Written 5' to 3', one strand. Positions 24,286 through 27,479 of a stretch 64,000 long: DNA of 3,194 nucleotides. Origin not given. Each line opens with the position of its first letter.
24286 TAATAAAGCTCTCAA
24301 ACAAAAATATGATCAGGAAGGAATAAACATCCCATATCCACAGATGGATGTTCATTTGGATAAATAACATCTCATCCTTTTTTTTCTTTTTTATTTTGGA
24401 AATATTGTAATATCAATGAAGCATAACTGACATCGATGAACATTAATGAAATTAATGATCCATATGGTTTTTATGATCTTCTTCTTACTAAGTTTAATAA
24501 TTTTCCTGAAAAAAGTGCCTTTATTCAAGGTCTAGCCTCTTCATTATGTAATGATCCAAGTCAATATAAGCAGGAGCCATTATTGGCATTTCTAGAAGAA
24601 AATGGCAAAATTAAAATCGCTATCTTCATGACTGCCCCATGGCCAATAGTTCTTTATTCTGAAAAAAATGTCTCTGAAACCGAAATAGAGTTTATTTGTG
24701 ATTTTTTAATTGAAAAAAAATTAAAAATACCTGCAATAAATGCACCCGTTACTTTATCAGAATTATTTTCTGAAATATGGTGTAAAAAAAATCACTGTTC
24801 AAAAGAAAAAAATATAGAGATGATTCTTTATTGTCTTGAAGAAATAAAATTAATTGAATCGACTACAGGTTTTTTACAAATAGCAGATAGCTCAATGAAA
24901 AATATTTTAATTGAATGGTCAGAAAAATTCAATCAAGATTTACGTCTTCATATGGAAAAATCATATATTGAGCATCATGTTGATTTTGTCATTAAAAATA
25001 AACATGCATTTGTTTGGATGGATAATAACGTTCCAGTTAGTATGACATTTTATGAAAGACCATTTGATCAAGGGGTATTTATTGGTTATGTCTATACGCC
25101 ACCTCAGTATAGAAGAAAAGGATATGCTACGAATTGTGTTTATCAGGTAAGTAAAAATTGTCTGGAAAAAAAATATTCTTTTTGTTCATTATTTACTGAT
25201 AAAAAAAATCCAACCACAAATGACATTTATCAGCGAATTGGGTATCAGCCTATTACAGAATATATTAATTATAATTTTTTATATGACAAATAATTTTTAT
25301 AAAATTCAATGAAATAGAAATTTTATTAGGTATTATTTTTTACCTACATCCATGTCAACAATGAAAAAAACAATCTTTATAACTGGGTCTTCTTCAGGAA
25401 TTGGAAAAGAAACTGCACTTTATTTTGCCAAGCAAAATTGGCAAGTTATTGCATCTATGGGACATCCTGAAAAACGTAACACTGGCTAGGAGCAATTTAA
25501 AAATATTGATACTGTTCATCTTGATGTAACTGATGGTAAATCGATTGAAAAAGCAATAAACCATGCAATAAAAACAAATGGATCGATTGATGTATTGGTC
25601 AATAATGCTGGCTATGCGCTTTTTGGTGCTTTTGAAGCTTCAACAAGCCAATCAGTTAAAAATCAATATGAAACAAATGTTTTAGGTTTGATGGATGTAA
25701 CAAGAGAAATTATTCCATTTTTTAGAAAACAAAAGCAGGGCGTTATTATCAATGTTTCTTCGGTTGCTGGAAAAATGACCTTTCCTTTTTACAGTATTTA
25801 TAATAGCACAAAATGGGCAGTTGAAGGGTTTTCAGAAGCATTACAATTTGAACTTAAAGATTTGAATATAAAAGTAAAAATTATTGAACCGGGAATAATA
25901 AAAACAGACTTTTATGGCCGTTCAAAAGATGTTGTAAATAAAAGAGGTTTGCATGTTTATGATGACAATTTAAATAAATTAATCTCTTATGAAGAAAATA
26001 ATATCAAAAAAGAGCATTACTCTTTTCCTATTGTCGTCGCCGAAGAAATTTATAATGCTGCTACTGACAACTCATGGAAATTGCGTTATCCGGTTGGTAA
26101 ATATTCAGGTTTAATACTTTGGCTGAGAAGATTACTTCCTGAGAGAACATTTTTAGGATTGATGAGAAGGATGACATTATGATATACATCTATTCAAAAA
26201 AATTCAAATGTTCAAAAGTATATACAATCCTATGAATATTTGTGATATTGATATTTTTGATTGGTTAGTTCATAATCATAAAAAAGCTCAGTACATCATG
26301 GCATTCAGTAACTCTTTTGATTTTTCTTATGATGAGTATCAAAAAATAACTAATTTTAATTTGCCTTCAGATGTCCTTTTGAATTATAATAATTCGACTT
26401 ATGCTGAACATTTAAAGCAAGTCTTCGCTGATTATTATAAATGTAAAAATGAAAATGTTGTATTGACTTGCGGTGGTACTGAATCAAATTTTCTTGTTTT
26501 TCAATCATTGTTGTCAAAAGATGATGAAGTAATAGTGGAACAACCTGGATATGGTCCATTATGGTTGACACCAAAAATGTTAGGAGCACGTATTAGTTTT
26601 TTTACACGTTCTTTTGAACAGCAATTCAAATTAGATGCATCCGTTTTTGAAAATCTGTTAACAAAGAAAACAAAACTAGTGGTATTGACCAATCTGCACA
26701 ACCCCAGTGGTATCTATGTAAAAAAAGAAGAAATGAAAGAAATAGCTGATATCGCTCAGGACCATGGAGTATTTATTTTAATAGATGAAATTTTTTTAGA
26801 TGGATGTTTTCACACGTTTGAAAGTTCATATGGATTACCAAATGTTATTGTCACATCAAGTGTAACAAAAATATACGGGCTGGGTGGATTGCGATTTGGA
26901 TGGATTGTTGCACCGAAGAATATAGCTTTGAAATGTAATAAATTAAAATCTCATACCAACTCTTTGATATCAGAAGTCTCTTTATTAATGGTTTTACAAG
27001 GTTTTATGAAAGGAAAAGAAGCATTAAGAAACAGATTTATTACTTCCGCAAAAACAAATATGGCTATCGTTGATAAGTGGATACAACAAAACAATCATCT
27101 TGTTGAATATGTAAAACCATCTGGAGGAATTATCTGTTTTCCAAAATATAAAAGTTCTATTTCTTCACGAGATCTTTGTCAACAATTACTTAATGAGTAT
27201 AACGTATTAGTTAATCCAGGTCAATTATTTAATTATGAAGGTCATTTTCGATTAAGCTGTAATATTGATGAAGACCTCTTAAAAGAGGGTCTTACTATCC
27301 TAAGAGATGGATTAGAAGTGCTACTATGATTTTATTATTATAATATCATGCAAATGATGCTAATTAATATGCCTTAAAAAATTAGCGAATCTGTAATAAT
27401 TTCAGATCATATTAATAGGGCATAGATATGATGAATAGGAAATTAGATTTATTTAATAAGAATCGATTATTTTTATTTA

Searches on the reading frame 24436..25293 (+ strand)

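Call 39: search_protein_families(library=pfam, proteins=[window:24436-25293:+], max_evalue=0.00001)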
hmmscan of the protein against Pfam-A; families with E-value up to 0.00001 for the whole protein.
window:24436-25293:+ (285 aa): 3 families
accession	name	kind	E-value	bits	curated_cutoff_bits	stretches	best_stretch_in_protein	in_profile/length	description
PF00583.31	Acetyltransf_1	-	9.4e-09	36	20.7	1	171-270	15-116/116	Acetyltransferase (GNAT) family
PF08445.16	FR47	-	3e-07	30.8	22.1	1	212-275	20-82/86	FR47-like protein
PF12746.13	GNAT_acetyltran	-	1.4e-06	28.6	26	1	147-279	124-243/243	GNAT acetyltransferase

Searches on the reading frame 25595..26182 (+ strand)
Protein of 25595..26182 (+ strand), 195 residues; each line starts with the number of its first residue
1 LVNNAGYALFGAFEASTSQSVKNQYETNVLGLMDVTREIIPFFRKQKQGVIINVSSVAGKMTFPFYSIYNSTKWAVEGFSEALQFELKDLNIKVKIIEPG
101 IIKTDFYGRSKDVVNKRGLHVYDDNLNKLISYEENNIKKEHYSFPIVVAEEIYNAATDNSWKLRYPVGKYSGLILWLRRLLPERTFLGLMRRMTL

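Call 40: search_protein_families(library=pfam, proteins=[window:25595-26182:+], max_evalue=0.00001)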
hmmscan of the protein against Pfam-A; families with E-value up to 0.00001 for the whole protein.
window:25595-26182:+ (195 aa): 3 families
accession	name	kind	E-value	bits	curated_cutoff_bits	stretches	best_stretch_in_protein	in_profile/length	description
PF00106.31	adh_short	-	6.5e-30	104.5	26.6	1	1-108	81-188/195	short chain dehydrogenase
PF13561.12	adh_short_C2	-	6e-19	69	27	1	1-111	75-185/236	Enoyl-(Acyl carrier protein) reductase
PF08643.16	DUF1776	-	7.7e-08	32.5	25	1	7-111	103-204/294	Fungal family of unknown function (DUF1776)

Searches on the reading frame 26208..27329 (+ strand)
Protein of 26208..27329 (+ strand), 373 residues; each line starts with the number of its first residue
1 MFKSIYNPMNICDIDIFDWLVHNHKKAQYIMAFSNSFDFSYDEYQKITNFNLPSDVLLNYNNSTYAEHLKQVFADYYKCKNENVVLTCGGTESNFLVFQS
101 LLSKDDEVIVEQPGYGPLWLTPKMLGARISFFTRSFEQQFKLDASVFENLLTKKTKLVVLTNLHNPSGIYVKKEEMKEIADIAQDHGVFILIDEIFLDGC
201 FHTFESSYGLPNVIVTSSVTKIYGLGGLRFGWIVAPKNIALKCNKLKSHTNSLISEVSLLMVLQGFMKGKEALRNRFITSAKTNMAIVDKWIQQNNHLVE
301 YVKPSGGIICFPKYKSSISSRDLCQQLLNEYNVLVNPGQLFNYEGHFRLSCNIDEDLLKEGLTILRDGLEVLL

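Call 40: search_protein_families(library=pfam, proteins=[window:26208-27329:+], max_evalue=0.00001)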
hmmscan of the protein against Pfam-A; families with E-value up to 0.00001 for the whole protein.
window:26208-27329:+ (373 aa): 5 families
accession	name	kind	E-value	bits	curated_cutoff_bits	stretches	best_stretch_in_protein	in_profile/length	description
PF00155.27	Aminotran_1_2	-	1.9e-43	149.5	19.7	1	57-363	35-359/361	Aminotransferase class I and II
PF00266.25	Aminotran_5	-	1.2e-11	44.7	21.5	1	65-193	44-175/371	Aminotransferase class-V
PF01053.26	Cys_Met_Meta_PP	-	7e-09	35.2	27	1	68-297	56-271/381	Cys/Met metabolism PLP-dependent enzyme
PF01212.27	Beta_elim_lyase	-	1.6e-08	34.7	27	1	60-193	28-168/288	Beta-eliminating lyase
PF01041.23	DegT_DnrJ_EryC1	-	9.9e-07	28.7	19.8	1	64-193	24-145/360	DegT/DnrJ/EryC1/StrS aminotransferase family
